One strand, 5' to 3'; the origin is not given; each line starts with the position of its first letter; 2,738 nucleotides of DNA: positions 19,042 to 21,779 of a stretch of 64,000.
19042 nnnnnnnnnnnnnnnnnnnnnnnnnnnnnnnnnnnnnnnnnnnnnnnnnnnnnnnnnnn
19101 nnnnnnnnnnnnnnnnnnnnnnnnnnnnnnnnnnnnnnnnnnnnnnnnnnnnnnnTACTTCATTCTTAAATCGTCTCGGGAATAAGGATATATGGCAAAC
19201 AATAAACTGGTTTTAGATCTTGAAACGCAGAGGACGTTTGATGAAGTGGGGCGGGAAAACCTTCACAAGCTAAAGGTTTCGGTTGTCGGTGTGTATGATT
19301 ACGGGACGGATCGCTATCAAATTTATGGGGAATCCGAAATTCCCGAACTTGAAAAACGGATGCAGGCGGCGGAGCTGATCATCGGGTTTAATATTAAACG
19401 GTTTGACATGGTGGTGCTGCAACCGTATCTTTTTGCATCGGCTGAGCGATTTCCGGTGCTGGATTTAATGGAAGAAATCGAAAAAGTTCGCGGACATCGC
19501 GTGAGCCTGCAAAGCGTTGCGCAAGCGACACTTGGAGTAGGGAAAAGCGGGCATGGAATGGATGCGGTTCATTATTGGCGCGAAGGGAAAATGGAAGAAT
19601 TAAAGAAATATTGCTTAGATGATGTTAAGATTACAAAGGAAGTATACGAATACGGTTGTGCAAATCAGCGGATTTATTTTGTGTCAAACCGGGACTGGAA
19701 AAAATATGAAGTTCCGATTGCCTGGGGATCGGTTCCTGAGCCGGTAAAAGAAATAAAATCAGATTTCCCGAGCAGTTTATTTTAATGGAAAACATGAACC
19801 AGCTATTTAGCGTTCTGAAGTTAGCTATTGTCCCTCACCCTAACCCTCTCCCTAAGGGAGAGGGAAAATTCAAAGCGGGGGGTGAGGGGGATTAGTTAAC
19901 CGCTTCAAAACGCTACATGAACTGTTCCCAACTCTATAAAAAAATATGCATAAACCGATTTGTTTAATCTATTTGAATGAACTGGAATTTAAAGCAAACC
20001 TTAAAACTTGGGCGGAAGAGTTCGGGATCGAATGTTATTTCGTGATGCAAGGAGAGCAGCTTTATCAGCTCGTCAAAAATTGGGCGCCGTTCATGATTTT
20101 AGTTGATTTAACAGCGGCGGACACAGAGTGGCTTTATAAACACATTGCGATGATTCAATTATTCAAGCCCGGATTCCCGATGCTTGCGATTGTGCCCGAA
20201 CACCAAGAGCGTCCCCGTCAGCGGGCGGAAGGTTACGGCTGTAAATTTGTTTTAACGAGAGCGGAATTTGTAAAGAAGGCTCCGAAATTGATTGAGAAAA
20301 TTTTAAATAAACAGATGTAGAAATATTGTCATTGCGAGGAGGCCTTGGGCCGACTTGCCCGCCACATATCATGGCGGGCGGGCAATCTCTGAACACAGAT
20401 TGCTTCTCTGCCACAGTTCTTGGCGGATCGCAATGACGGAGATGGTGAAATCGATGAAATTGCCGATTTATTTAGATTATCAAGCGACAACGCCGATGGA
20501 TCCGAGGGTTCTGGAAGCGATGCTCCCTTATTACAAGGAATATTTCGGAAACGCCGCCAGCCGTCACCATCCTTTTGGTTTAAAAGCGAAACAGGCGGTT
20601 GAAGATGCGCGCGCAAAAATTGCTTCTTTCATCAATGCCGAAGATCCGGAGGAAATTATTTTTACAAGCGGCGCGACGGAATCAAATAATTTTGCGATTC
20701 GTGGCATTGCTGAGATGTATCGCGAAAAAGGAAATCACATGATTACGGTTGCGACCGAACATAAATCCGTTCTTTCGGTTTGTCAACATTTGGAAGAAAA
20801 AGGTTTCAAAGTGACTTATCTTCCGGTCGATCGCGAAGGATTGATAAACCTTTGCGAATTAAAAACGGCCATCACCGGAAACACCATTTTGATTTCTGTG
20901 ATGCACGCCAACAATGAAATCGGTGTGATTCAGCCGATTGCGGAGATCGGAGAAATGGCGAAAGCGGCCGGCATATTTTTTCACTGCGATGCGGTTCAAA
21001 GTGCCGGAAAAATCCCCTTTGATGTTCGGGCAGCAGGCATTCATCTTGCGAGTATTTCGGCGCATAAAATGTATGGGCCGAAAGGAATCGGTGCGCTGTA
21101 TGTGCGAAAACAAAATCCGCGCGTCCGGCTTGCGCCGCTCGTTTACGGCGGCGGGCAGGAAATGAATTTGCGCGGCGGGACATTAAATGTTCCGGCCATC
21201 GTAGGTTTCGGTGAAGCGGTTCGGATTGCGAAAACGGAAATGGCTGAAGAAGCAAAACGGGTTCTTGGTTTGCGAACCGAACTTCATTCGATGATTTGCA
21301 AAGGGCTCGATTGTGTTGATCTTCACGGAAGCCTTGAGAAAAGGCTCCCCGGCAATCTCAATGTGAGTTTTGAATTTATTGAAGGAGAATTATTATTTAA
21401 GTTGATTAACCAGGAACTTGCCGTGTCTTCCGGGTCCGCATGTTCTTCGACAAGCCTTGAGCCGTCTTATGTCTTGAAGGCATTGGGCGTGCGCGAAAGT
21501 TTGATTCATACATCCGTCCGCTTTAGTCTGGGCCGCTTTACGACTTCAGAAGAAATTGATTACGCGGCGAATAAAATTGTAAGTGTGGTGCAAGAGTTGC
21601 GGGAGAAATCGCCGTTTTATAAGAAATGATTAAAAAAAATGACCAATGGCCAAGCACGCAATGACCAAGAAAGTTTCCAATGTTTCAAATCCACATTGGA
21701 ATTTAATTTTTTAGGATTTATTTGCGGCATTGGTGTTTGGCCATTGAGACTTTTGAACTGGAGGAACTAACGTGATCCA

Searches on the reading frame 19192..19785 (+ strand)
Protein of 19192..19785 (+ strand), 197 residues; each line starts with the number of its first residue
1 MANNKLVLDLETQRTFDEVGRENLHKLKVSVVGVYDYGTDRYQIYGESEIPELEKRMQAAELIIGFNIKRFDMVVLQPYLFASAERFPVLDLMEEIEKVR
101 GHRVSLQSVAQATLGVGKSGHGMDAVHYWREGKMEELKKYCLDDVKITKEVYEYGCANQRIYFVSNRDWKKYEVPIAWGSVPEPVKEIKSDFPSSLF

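Call 34: search_protein_families(library=pfam, proteins=[window:19192-19785:+], max_evalue=0.001)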
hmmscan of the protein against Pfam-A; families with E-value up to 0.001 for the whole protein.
window:19192-19785:+ (197 aa): 2 families
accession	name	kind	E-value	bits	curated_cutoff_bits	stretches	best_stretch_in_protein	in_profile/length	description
PF13482.12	RNase_H_2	-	5.4e-09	36.7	22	1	28-154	16-163/165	RNase_H superfamily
PF10108.15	DNA_pol_B_exo2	-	6e-05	23.3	24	1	90-148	106-166/213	Predicted 3'-5' exonuclease related to the exonuclease domain of PolB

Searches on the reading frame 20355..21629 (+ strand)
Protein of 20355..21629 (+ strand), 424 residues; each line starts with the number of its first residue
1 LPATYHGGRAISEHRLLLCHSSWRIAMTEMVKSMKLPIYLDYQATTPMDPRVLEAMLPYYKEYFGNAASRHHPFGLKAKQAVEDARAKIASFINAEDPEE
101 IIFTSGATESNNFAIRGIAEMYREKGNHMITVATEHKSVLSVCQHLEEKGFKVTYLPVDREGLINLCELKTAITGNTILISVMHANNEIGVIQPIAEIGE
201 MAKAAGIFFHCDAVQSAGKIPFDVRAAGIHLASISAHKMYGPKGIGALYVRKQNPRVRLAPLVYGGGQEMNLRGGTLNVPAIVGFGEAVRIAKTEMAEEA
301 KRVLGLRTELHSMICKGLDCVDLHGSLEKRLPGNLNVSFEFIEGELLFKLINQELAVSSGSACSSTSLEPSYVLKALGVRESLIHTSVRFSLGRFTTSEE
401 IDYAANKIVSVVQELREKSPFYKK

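Call 34: search_protein_families(library=pfam, proteins=[window:20355-21629:+], max_evalue=0.001)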
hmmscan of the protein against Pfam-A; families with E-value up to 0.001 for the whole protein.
window:20355-21629:+ (424 aa): 1 family
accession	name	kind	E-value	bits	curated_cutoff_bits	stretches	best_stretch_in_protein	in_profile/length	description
PF00266.25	Aminotran_5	-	7.6e-91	305.3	21.5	1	38-403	1-370/371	Aminotransferase class-V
